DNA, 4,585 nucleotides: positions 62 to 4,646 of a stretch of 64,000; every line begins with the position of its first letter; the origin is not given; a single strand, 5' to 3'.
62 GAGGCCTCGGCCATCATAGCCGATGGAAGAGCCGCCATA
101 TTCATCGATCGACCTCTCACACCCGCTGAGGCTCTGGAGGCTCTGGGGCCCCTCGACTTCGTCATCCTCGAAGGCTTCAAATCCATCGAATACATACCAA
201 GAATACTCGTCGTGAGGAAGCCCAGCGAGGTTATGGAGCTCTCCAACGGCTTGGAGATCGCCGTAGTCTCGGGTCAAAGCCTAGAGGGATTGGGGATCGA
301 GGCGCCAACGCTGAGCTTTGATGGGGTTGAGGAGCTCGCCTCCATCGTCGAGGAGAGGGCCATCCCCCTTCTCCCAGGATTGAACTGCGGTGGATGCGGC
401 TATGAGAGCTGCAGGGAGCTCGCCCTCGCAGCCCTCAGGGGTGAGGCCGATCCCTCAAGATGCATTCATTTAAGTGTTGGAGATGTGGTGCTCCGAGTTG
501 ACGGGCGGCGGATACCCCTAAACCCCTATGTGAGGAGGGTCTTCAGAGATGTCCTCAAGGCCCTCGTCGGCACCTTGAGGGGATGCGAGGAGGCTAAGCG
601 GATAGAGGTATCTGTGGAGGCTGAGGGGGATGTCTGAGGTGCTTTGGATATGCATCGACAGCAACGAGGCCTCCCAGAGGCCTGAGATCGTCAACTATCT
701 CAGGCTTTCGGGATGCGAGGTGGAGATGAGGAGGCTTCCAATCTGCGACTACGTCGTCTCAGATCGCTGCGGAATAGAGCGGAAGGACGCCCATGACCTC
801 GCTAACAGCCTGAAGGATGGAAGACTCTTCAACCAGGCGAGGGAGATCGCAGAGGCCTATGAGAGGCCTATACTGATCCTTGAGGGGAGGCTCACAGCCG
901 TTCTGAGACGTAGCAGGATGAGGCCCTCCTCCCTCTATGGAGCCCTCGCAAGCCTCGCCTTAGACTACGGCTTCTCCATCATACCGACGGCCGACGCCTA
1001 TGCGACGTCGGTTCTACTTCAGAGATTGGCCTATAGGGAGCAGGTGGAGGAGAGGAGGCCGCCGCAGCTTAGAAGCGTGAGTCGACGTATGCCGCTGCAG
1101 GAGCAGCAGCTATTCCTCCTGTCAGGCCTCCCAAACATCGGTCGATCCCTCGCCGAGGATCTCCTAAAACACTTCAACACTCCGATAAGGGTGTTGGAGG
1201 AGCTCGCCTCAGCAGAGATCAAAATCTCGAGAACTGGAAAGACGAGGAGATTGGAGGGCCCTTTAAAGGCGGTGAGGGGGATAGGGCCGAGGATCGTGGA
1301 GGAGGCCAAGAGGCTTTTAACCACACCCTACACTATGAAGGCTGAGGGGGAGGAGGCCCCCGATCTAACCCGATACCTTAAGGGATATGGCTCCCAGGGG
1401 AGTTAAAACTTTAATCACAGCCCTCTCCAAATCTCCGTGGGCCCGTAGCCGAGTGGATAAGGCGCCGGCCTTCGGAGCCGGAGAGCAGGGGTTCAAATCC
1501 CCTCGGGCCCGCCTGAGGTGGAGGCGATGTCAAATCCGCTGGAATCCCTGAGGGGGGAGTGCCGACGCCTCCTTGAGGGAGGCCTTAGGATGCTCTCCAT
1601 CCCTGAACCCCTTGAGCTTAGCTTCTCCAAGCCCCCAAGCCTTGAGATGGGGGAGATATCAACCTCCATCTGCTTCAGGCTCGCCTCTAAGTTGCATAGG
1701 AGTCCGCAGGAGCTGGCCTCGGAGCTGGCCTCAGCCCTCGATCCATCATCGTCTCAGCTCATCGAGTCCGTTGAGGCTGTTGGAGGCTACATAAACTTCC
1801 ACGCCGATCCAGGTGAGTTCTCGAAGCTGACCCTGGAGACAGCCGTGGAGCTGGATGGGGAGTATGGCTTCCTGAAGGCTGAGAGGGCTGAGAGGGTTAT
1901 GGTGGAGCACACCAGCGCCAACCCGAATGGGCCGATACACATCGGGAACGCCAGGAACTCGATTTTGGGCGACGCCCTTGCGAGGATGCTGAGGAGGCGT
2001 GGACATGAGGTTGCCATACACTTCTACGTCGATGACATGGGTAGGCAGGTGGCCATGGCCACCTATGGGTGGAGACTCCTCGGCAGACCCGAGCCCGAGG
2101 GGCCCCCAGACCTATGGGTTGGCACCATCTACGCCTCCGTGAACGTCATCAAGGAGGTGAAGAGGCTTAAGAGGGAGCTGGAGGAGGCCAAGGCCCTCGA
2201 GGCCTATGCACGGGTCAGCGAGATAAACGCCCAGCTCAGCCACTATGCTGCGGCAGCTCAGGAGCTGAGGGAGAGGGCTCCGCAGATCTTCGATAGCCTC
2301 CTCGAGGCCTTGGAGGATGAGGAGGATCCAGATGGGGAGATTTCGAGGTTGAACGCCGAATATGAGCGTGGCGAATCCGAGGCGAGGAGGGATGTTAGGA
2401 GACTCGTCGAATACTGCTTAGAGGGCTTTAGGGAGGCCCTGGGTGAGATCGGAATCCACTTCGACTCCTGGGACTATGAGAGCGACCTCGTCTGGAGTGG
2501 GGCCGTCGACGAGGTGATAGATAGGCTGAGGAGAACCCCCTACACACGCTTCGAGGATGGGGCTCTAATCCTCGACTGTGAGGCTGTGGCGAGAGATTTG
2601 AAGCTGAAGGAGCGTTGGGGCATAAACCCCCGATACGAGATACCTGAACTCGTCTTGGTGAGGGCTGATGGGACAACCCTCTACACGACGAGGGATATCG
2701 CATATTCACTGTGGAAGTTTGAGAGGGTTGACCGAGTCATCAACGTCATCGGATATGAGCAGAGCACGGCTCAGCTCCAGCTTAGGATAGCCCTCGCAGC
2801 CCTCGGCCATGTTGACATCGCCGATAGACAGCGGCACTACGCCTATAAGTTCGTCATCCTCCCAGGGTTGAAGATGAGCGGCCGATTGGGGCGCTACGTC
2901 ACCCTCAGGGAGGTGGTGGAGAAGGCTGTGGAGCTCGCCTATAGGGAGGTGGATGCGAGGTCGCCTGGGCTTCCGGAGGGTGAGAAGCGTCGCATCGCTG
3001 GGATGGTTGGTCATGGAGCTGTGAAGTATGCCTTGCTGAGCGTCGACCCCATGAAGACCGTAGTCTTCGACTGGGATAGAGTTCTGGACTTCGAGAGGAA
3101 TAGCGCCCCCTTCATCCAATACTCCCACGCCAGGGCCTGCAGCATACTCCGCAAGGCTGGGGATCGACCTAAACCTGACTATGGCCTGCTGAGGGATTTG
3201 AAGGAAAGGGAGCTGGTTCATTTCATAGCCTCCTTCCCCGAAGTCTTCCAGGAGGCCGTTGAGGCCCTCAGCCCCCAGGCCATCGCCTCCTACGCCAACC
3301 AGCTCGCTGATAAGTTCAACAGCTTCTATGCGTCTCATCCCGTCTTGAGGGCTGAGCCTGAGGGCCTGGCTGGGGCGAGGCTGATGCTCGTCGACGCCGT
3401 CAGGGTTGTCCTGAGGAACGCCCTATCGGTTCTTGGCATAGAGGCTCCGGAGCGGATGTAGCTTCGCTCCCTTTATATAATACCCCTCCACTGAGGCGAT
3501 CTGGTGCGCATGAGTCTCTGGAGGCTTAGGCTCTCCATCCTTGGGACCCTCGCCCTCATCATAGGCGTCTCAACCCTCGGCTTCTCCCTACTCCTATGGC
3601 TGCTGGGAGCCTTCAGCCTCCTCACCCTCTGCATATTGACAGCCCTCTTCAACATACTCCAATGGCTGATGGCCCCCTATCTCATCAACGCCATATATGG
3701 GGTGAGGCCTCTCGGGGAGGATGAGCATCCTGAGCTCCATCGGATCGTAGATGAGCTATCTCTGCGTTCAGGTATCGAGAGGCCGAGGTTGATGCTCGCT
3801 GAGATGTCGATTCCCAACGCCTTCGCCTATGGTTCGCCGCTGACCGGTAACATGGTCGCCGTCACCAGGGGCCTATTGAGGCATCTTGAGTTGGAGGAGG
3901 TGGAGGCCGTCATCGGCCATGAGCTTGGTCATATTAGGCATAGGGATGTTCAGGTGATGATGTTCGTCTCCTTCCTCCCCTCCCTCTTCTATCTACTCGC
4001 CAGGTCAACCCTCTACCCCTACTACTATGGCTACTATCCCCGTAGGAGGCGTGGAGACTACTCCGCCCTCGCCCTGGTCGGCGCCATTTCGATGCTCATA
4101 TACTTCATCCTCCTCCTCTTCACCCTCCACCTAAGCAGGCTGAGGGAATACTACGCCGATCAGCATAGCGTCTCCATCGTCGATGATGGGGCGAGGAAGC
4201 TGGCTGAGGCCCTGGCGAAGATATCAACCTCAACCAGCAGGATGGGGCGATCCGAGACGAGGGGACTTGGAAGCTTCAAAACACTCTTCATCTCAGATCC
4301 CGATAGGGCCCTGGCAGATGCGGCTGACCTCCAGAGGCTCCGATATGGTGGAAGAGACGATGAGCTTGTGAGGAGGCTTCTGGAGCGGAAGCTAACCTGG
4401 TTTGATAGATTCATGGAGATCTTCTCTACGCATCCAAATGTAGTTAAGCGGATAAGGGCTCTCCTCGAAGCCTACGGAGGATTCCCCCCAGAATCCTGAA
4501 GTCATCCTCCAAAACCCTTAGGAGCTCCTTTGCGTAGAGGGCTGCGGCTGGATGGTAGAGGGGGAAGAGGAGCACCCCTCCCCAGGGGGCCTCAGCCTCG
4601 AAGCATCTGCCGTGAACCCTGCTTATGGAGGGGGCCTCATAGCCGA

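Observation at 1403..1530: tRNA-Arg(TCG) placed 7-16 nt upstream of arginyl-tRNA synthetase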

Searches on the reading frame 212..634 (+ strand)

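Call 36: search_protein_families(library=pfam, proteins=[window:212-634:+])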
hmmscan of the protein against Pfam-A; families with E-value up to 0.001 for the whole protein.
window:212-634:+ (141 aa): 1 family
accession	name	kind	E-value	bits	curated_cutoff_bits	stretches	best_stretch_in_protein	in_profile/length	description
PF04060.18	FeS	-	1.8e-13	50.4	23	1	54-85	1-32/33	Putative Fe-S cluster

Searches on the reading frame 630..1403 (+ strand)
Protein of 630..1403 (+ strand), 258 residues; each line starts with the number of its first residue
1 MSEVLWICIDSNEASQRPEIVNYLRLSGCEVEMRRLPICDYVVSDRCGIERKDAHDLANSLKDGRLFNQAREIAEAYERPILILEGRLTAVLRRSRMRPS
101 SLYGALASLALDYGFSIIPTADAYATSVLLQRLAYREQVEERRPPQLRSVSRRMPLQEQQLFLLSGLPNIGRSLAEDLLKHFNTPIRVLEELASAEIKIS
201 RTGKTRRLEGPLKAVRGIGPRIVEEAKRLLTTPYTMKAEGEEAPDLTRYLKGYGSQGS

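Call 36: search_protein_families(library=pfam, proteins=[window:630-1403:+])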
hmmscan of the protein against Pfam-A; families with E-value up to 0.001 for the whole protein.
window:630-1403:+ (258 aa): 1 family
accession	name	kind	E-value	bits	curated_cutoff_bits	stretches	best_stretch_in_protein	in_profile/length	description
PF02732.21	ERCC4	-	1.7e-29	103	24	1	9-132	1-139/140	ERCC4 domain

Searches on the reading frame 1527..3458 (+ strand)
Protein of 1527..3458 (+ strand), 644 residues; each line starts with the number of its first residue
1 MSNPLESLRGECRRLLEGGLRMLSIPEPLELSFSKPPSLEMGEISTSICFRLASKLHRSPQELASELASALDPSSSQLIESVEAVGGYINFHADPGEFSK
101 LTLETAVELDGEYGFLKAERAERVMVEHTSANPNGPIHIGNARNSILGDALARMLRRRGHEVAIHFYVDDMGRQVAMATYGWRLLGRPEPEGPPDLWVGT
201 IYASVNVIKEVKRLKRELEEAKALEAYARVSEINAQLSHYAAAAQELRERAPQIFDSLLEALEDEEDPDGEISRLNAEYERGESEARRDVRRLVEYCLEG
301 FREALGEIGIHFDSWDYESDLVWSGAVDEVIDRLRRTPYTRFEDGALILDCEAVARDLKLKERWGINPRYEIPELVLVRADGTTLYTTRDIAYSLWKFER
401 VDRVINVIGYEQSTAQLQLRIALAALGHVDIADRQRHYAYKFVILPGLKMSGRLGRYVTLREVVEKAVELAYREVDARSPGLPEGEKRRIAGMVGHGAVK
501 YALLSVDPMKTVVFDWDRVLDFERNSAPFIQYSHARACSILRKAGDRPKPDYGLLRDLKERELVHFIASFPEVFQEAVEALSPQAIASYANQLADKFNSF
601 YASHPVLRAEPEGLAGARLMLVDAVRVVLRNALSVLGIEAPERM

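Call 5: find_homologous_proteins(query=window:1527-3458:+)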
Query window:1527-3458:+ (644 aa): 3610 proteins with E <= 0.001 among 8000 candidates; the best 120 are listed.
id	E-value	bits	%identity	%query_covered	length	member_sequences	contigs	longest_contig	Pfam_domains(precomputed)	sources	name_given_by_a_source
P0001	0.0e+0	1391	96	100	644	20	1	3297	PF05746.22,PF00750.26,PF03485.22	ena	-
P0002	0.0e+0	1228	85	100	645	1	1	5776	PF05746.22,PF00750.26,PF03485.22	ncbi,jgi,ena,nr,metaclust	ncbi:MAG: arginyl-tRNA synthetase [Candidatus Bathyarchaeota archaeon B23]|nr:MAG: arginyl-tRNA synt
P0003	0.0e+0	1195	84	100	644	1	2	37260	PF09334.18,PF05746.22,PF00750.26,PF03485.22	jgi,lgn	jgi:arginyl-tRNA synthetase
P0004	0.0e+0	1010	70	100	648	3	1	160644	PF05746.22,PF00750.26,PF03485.22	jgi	-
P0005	9.6e-297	1003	70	100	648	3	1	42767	PF01921.25,PF05746.22,PF00750.26,PF03485.22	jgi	-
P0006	3.6e-294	995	69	100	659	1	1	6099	PF05746.22,PF00750.26,PF03485.22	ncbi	ncbi:MAG: arginine--tRNA ligase [Candidatus Bathyarchaeia archaeon]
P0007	1.8e-289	979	68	100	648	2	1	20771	PF05746.22,PF00750.26,PF03485.22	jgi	-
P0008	2.0e-286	969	67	100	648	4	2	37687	PF05746.22,PF00750.26,PF03485.22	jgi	-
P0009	1.2e-285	967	67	100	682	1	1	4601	PF05746.22,PF00750.26,PF03485.22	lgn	-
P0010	1.3e-278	944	66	100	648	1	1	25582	PF05746.22,PF00750.26,PF03485.22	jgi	-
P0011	2.6e-278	943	67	100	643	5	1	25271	PF05746.22,PF00750.26,PF03485.22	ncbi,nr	ncbi:arginine--tRNA ligase [Candidatus Bathyarchaeota archaeon]|nr:arginine--tRNA ligase [Candidatus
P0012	3.2e-278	942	67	100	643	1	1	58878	PF05746.22,PF00750.26,PF03485.22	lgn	-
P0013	7.5e-278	941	66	100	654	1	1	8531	PF05746.22,PF00750.26,PF03485.22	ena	-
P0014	3.4e-277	939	68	100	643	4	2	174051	PF05746.22,PF00750.26,PF03485.22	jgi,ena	jgi:arginyl-tRNA synthetase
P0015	8.7e-277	938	68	100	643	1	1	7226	PF05746.22,PF00750.26,PF03485.22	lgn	-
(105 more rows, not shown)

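Call 9: find_related_loci(query=A1, collection=genome_contigs, flank=4000)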
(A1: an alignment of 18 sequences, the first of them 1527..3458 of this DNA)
Query A1 (644 aa) in genome_contigs; peptide patterns used: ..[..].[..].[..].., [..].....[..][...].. (x = any residue, [..] = any of these).
461 stretches matched a pattern; 409 encode a relative of the query (tblastn E <= 1e-3); the best 80 are kept; 80 distinct loci.
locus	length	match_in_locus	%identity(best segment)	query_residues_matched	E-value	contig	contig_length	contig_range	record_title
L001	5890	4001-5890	96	1-630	0e+0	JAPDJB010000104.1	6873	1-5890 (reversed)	MAG: Candidatus Bathyarchaeota archaeon isolate S8B1_HD70 c_000000002361, whole genome shotgun sequence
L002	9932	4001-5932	93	1-644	0e+0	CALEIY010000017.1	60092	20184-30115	MAG TPA_asm: Candidatus Bathyarchaeota archaeon isolate SRR6823441_bin.104_CONCOCT_v1.1_MAG genome assembly, contig: ERZ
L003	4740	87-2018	90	1-644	0e+0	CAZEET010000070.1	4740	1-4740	MAG TPA_asm: uncultured Candidatus Bathyarchaeia archaeon isolate binchicken_co6_454 genome assembly, contig: NODE_24585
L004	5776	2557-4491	85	1-644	0e+0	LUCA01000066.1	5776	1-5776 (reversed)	MAG: Candidatus Bathyarchaeota archaeon B23 scaffold10827, whole genome shotgun sequence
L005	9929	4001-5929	68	1-644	0e+0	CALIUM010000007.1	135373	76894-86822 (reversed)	MAG: uncultured archaeon isolate S1_Bin_MAXBIN__147_sub_1 genome assembly, contig: c_000000572541, whole genome shotgun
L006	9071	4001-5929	67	1-644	0e+0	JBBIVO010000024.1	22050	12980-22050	MAG: Candidatus Bathyarchaeota archaeon isolate PBS170224_bin_79 NODE_570_length_22050_cov_4.292885, whole genome shotgu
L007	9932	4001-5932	62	1-644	0e+0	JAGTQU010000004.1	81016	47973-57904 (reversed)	MAG: Candidatus Bathyarchaeota archaeon isolate QZM_B1_bin_55 QZM_B1_bin_55_scaffold_233_curated, whole genome shotgun s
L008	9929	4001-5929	67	1-644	0e+0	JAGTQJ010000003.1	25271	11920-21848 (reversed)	MAG: Candidatus Bathyarchaeota archaeon isolate QZM_A1_bin_46 QZM_A1_bin_46_scaffold_1025_curated, whole genome shotgun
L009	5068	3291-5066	66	1-591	0e+0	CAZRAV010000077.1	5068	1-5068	MAG TPA_asm: uncultured Candidatus Bathyarchaeia archaeon isolate SRP239594_co1_175 genome assembly, contig: NODE_12413_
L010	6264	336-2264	59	3-644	0e+0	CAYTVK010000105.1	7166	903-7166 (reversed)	MAG TPA_asm: uncultured Candidatus Bathyarchaeia archaeon isolate binchicken_co150_181 genome assembly, contig: NODE_283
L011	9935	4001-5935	60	1-644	0e+0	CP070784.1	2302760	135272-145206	MAG: Candidatus Bathyarchaeota archaeon isolate bin16 chromosome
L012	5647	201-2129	59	3-644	0e+0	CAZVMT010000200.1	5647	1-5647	MAG TPA_asm: uncultured Candidatus Bathyarchaeia archaeon isolate binchicken_co262_317 genome assembly, contig: NODE_166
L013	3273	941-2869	59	3-644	0e+0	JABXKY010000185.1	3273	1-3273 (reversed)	MAG: Candidatus Bathyarchaeota archaeon isolate 40935_Bin_7_Spades NODE_2190_length_3273_cov_0.237627, whole genome shot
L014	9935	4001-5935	60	1-644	0e+0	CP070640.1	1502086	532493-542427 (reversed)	MAG: Candidatus Bathyarchaeota archaeon isolate bin91 chromosome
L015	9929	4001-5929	60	3-644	0e+0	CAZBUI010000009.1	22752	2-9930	MAG TPA_asm: uncultured Candidatus Bathyarchaeia archaeon isolate binchicken_co19_312 genome assembly, contig: NODE_3443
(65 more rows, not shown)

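Call 36: search_protein_families(library=pfam, proteins=[window:1527-3458:+])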
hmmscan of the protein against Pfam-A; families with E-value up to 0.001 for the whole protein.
window:1527-3458:+ (644 aa): 5 families
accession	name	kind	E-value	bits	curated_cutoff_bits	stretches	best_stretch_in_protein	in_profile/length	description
PF05746.21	DALR_1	-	1.6e-33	115.7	22.3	1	530-644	1-117/117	DALR anticodon binding domain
PF00750.26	tRNA-synt_1d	-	5.4e-27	95.1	23.3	2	261-516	107-349/349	tRNA synthetases class I (R), catalytic domain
PF03485.21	Arg_tRNA_synt_N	-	1.5e-14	54.8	21.5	1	26-92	19-84/85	Arginyl tRNA synthetase N terminal domain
PF01921.24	tRNA-synt_1f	-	2.1e-05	24.1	27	1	125-171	24-70/360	tRNA synthetases class I (K)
PF09334.17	tRNA-synt_1g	-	0.0001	21.6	20.1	1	133-176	10-53/391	tRNA synthetases class I (M)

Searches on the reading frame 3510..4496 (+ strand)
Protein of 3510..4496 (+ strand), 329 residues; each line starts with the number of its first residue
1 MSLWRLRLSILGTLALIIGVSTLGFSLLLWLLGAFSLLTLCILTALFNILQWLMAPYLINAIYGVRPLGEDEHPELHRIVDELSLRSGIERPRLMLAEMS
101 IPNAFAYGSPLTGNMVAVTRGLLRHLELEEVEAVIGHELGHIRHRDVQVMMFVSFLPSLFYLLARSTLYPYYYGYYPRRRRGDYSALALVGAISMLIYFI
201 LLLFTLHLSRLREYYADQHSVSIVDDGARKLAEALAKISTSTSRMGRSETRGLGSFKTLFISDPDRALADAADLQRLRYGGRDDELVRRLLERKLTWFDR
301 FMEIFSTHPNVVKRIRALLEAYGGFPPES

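Call 36: search_protein_families(library=pfam, proteins=[window:3510-4496:+])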
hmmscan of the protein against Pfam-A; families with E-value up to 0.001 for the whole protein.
window:3510-4496:+ (329 aa): 2 families
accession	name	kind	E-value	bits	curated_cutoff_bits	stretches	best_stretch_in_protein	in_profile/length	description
PF01435.24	Peptidase_M48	-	5.5e-35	121.3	20.3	1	72-320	3-184/186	Peptidase family M48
PF05569.17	Peptidase_M56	-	8e-07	28.9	31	1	49-161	113-223/296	BlaR1 peptidase M56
